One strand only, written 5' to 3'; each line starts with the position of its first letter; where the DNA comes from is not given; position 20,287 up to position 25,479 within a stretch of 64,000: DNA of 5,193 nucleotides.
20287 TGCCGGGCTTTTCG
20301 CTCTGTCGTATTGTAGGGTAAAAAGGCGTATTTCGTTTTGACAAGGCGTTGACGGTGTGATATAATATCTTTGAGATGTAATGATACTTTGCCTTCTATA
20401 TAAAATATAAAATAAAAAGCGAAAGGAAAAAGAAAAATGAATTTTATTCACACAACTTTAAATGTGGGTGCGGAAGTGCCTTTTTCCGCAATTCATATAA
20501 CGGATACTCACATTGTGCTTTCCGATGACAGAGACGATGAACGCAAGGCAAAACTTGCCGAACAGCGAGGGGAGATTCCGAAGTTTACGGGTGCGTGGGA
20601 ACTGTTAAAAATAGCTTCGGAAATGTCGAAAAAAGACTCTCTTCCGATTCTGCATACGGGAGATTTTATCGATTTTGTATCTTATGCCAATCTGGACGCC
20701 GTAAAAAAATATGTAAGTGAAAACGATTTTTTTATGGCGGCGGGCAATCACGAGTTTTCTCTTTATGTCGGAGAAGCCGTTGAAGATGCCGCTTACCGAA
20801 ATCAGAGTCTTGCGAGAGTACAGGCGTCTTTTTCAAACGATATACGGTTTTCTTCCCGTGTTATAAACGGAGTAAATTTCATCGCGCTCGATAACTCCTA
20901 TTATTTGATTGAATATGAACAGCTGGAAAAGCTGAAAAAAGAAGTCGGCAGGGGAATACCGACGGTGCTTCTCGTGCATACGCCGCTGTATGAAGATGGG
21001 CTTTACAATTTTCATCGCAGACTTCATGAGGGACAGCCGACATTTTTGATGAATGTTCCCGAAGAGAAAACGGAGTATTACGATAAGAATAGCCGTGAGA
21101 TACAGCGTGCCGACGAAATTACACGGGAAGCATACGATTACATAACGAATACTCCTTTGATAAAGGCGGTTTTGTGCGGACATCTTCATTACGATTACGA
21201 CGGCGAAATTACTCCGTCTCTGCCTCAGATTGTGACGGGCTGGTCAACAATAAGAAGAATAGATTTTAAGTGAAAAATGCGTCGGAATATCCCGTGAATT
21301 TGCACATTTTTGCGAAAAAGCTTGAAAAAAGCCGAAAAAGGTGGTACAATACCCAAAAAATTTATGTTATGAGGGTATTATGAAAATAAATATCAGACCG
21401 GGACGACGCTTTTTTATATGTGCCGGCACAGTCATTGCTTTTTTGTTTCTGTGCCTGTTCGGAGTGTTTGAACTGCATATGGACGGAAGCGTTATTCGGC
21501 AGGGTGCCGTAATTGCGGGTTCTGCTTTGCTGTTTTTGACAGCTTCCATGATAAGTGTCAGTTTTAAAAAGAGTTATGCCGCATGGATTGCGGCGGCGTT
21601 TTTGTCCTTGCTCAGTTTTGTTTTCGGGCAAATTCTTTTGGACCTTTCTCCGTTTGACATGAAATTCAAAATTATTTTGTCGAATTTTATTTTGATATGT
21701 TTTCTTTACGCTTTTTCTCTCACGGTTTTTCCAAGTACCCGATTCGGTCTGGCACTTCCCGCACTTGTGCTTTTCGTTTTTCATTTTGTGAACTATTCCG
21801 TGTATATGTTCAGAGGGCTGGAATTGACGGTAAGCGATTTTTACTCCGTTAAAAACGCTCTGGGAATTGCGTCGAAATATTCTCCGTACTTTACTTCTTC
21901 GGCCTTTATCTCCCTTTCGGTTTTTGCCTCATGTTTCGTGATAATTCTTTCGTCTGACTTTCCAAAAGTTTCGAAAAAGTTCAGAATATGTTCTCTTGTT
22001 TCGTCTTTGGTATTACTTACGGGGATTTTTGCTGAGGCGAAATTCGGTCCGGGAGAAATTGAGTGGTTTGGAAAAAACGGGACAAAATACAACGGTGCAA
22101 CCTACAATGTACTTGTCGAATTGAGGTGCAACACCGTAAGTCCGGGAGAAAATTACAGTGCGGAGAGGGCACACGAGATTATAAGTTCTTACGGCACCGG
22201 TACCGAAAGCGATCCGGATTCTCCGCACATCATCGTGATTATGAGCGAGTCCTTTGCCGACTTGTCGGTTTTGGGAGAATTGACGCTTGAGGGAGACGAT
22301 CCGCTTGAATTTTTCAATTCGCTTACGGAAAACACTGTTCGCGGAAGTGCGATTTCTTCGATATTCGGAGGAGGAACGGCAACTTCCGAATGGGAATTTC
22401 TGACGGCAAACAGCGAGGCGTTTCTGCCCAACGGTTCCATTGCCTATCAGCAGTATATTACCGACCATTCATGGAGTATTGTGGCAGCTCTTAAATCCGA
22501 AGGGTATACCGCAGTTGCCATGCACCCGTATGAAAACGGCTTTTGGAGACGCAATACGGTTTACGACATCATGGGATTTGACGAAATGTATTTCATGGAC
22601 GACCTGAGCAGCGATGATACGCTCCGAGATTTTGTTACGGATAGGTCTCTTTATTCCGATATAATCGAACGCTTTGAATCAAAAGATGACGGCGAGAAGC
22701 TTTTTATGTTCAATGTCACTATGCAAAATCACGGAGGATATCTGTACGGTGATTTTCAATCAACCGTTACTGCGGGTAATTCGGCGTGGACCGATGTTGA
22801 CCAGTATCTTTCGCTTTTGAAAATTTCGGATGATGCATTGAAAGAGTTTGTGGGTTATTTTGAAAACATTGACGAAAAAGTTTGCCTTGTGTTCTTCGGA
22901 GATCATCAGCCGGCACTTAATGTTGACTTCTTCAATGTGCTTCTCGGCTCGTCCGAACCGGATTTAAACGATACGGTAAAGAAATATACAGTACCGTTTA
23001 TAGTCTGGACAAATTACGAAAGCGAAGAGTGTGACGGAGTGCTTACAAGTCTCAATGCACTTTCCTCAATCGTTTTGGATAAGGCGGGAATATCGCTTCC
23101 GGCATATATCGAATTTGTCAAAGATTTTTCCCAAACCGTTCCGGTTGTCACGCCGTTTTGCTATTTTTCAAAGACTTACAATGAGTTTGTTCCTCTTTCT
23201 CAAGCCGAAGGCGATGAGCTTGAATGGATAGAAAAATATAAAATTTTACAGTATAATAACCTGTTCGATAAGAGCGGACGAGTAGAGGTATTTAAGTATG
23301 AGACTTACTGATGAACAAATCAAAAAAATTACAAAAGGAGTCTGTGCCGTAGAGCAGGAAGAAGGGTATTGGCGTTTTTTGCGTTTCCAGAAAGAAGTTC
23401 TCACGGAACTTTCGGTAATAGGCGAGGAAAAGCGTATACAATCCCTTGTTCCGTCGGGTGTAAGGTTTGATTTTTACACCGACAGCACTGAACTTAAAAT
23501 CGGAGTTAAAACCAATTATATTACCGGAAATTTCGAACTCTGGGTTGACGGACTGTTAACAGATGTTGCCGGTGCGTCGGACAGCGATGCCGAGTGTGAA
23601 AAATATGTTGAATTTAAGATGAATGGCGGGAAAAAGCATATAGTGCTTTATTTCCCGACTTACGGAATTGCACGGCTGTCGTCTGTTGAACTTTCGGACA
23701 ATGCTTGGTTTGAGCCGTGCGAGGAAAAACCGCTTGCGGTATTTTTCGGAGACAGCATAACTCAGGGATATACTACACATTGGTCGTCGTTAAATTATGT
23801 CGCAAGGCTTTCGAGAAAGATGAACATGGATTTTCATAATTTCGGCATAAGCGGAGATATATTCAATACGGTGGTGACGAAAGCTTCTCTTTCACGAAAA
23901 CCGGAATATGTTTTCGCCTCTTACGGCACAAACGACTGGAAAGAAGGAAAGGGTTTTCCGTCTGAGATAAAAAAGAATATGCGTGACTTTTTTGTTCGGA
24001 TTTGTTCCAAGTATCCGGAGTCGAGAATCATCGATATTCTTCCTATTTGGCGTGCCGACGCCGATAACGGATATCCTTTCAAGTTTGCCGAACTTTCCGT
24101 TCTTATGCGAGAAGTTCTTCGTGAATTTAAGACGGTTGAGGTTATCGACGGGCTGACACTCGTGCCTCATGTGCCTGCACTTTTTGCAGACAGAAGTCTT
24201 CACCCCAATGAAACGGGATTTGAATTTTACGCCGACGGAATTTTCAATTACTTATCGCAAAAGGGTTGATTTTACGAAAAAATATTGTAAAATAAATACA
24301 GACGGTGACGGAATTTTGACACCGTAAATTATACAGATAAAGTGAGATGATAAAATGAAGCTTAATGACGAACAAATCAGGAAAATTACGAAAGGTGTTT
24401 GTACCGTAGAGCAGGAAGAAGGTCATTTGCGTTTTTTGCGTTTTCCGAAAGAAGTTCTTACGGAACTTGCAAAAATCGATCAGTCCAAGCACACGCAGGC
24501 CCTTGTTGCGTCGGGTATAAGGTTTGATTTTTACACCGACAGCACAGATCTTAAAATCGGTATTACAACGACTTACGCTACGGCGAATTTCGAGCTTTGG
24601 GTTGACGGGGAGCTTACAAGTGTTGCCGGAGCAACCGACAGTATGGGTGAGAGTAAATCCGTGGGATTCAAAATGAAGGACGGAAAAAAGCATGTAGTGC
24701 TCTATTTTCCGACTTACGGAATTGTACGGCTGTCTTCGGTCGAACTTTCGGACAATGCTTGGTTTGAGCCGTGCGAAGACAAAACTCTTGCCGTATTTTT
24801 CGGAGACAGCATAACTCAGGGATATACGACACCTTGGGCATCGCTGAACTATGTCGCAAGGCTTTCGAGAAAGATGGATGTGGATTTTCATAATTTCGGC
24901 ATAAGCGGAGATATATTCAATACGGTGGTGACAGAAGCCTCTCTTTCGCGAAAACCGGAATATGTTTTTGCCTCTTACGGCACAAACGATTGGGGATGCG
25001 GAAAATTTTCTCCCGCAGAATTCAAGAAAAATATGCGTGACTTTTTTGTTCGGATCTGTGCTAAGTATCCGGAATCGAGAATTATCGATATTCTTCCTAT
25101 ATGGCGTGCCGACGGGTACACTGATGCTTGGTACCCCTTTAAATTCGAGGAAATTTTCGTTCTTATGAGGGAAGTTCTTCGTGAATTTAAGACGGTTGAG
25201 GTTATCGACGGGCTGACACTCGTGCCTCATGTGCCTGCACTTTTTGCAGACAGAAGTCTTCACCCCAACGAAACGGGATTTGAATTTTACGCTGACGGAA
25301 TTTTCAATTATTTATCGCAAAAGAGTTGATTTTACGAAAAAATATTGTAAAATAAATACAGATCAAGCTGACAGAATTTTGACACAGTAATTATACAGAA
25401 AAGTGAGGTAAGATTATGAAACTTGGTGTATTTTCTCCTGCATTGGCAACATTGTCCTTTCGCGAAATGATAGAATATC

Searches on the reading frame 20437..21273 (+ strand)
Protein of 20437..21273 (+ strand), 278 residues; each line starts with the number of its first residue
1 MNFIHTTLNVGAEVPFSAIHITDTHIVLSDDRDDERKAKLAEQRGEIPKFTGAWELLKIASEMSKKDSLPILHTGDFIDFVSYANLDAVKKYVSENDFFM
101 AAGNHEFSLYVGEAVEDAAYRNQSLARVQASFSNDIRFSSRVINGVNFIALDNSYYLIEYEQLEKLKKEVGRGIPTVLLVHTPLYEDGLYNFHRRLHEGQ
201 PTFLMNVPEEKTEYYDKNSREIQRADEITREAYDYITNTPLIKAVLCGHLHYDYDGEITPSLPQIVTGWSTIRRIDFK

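Call 5: search_protein_families(library=pfam, proteins=[window:20437-21273:+], max_evalue=0.01)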
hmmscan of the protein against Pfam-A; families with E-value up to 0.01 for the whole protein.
window:20437-21273:+ (278 aa): 1 family
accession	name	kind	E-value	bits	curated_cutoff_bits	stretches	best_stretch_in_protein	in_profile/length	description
PF00149.33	Metallophos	-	2.6e-10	41.5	21.5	1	19-252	4-190/191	Calcineurin-like phosphoesterase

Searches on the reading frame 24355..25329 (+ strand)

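Call 5: search_protein_families(library=pfam, proteins=[window:24355-25329:+], max_evalue=0.01)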
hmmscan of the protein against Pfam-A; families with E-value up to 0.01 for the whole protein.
window:24355-25329:+ (324 aa): 4 families
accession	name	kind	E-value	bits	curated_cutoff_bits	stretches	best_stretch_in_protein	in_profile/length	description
PF13472.12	Lipase_GDSL_2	-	9.6e-18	65.7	32.9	1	148-309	1-176/178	GDSL-like Lipase/Acylhydrolase family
PF00657.28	Lipase_GDSL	-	2.9e-10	41.1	23.6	1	147-243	2-129/208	GDSL-like Lipase/Acylhydrolase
PF14606.12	Lipase_GDSL_3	-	2.9e-05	24.9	27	1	147-187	5-45/178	GDSL-like Lipase/Acylhydrolase family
PF14607.12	GxDLY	-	0.00096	19.4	27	0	22-77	19-70/146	N-terminus of Esterase_SGNH_hydro-type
